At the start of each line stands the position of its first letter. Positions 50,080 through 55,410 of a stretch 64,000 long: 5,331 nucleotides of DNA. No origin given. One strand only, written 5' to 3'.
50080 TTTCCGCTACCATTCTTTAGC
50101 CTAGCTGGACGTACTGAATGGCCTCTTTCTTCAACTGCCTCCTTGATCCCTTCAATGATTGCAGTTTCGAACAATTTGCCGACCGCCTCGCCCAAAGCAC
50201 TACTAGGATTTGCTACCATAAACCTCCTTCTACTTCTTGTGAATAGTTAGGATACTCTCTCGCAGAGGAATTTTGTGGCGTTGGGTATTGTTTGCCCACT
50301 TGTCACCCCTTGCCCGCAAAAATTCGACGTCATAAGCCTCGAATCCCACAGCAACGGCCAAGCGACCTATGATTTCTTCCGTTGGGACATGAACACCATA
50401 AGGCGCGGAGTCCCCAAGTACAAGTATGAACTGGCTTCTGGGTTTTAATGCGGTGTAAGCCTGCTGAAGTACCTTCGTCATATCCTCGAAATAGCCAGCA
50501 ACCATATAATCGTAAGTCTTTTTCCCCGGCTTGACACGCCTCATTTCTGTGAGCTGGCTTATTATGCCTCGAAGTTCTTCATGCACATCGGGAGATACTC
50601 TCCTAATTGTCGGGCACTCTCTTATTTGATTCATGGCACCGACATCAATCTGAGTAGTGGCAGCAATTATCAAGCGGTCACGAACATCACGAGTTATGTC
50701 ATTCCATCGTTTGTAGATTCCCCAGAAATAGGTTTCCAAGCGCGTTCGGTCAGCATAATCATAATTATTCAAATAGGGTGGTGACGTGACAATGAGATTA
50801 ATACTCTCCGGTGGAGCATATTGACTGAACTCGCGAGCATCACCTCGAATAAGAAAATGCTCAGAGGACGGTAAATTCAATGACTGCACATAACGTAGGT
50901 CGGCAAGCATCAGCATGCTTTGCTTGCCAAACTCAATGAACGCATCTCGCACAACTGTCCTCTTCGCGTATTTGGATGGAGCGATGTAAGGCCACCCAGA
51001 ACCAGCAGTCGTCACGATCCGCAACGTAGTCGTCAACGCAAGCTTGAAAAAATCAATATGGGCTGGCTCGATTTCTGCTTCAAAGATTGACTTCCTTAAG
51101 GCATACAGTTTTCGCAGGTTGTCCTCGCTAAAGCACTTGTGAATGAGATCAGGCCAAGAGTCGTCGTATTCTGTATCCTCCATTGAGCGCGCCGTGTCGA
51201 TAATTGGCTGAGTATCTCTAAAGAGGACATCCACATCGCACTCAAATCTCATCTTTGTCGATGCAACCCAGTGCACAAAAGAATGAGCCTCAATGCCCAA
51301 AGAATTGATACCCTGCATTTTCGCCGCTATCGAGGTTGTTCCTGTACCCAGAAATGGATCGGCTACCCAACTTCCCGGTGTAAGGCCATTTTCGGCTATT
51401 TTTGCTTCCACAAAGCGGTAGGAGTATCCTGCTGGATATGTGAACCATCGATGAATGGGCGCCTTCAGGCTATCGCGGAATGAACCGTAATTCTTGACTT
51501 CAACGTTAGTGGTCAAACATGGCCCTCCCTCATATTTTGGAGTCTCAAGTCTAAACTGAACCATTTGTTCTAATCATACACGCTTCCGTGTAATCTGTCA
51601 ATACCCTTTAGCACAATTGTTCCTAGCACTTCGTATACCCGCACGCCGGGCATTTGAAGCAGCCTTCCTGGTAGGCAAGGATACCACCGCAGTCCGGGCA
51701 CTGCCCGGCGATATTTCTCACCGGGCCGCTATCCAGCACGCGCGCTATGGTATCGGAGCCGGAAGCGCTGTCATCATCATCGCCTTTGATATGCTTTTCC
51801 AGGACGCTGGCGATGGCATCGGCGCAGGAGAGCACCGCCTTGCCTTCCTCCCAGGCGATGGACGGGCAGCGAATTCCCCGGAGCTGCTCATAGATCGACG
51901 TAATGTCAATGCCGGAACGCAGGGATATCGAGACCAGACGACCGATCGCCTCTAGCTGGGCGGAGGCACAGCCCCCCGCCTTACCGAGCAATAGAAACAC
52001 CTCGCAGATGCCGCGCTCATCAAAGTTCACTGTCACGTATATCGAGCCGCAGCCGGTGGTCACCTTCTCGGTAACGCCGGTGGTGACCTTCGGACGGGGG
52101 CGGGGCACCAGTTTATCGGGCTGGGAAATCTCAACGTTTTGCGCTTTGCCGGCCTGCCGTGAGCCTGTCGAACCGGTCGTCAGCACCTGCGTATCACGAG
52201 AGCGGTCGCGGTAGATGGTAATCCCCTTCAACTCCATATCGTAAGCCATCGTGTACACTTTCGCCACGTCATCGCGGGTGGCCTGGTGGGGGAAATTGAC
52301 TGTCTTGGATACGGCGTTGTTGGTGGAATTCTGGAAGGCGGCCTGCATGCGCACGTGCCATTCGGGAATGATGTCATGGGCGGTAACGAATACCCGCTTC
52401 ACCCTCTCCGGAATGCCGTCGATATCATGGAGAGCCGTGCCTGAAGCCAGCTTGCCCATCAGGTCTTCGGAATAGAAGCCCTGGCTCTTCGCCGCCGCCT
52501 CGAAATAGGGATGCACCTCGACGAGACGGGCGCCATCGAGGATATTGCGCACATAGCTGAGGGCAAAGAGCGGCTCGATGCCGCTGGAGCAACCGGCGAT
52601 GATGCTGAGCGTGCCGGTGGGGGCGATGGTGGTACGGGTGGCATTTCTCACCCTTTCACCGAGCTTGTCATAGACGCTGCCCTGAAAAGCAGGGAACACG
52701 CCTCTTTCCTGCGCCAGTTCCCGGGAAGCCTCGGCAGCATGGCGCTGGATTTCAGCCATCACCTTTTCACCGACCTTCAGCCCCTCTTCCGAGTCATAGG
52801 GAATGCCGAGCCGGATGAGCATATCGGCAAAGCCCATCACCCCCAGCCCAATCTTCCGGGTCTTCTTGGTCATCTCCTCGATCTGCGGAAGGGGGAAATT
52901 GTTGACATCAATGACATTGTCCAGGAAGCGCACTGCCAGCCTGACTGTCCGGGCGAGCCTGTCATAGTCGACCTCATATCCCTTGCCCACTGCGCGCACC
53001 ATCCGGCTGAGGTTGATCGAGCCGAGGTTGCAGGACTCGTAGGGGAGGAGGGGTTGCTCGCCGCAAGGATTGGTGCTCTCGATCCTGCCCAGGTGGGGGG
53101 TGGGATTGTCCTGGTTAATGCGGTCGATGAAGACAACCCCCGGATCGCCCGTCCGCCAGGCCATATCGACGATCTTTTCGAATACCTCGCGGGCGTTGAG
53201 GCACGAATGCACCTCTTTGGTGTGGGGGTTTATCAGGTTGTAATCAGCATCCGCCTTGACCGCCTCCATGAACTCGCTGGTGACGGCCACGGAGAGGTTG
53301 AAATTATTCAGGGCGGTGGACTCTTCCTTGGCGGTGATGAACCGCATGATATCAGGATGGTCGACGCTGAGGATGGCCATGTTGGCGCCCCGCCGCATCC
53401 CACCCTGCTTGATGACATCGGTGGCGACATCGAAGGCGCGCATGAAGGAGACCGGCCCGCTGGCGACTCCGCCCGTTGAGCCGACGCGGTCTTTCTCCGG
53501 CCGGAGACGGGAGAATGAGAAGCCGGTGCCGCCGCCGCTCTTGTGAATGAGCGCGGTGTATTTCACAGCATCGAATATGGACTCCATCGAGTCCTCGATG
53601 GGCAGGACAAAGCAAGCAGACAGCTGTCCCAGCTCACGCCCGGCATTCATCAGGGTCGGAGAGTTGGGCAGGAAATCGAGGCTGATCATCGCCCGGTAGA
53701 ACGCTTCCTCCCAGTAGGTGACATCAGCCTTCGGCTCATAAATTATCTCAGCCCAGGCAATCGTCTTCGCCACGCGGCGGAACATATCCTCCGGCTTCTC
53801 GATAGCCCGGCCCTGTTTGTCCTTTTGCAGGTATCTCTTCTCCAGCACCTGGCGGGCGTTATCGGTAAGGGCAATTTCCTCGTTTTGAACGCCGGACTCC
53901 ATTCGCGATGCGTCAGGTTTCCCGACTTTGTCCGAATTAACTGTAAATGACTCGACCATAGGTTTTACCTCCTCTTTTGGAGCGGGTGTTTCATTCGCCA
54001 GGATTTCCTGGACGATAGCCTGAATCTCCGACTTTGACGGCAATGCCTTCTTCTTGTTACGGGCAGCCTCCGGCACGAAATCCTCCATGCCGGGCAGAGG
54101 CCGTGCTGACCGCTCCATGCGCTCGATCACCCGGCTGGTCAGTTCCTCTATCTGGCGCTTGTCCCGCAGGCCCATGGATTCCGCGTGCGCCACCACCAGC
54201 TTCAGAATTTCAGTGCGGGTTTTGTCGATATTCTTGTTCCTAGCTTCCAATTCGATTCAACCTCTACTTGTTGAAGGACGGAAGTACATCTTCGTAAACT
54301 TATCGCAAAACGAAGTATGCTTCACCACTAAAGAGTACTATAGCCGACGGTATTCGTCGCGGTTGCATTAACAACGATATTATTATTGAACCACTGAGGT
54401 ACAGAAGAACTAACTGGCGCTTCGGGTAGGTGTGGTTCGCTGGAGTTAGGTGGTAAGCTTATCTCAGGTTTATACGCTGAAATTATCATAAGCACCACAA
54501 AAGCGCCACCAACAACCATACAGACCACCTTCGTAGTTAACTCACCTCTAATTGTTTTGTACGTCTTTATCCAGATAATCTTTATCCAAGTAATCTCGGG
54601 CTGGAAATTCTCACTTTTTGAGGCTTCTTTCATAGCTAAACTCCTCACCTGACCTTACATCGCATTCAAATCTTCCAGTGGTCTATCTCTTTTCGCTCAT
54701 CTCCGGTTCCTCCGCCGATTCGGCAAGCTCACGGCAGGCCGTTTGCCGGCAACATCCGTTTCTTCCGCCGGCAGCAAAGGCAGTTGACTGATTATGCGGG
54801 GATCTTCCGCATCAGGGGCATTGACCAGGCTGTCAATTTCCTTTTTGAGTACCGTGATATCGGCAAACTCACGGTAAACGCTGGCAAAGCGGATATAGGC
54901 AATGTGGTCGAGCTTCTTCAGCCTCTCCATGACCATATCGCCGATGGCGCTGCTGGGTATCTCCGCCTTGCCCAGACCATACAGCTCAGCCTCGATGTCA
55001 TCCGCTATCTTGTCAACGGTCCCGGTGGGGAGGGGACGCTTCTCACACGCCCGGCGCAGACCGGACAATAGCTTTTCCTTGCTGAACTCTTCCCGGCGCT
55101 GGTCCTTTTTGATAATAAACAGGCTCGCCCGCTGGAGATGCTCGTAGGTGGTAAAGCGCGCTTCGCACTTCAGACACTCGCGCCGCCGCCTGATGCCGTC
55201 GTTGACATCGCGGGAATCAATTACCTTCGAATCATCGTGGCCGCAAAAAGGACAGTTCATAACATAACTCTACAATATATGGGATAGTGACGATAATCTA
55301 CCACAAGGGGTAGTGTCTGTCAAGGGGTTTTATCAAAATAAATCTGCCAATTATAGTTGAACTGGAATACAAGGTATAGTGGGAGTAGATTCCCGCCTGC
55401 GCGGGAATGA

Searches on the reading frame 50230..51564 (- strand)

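Call 10: search_protein_families(library=pfam, proteins=[window:50230-51564:-], max_evalue=0.00001)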
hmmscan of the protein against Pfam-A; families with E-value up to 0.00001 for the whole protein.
window:50230-51564:- (444 aa): 1 family
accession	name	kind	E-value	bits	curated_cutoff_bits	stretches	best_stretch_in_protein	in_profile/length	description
PF01555.25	N6_N4_Mtase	-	7.4e-14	52.7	26.7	1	43-95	162-213/221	DNA methylase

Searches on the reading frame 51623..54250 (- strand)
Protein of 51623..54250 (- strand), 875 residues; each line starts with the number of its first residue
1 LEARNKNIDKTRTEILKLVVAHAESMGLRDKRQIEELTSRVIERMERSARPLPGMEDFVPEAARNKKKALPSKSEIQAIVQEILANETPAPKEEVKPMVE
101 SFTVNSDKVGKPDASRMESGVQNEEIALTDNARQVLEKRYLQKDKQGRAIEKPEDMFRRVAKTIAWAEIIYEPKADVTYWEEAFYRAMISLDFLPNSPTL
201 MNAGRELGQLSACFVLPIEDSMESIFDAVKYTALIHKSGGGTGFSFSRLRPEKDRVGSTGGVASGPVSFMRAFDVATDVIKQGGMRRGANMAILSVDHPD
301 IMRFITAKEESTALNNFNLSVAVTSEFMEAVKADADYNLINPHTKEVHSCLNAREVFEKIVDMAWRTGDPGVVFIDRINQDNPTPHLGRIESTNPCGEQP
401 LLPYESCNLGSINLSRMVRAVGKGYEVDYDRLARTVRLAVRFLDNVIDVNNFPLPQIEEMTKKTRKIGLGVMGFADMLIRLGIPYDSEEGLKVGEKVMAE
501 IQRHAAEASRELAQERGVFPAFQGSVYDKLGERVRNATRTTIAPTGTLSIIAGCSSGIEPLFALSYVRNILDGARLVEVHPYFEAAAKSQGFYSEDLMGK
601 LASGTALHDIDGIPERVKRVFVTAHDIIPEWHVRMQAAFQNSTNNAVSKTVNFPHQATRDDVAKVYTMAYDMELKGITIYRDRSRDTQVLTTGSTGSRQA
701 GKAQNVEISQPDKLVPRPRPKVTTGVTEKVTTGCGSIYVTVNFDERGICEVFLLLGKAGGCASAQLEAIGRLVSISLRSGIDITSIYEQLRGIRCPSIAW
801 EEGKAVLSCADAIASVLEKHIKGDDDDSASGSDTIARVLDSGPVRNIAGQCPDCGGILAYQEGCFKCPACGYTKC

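Call 10: search_protein_families(library=pfam, proteins=[window:51623-54250:-], max_evalue=0.00001)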
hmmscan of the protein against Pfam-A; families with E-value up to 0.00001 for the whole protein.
window:51623-54250:- (875 aa): 3 families
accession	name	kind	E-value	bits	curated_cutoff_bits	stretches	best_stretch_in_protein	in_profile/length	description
PF02867.20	Ribonuc_red_lgC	-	2.4e-138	462.5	23.9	1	211-680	1-523/523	Ribonucleotide reductase, barrel domain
PF00317.26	Ribonuc_red_lgN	-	1.7e-25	89.3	28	1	128-208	3-77/77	Ribonucleotide reductase, all-alpha domain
PF12637.14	TSCPD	-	6.8e-24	84.4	22.8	1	728-820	5-87/88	TSCPD domain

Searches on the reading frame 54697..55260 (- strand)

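Call 10: search_protein_families(library=pfam, proteins=[window:54697-55260:-], max_evalue=0.00001)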
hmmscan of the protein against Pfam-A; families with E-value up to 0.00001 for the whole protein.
window:54697-55260:- (187 aa): 2 families
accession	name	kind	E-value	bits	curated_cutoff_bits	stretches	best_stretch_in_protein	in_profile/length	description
PF03477.21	ATP-cone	-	1.4e-22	80.4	25.8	1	48-134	2-87/88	ATP cone domain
PF22811.2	Zn_ribbon_NrdR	-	3.1e-20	72.3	27.2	1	1-40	1-42/42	Transcriptional repressor NrdR-like, N-terminal domain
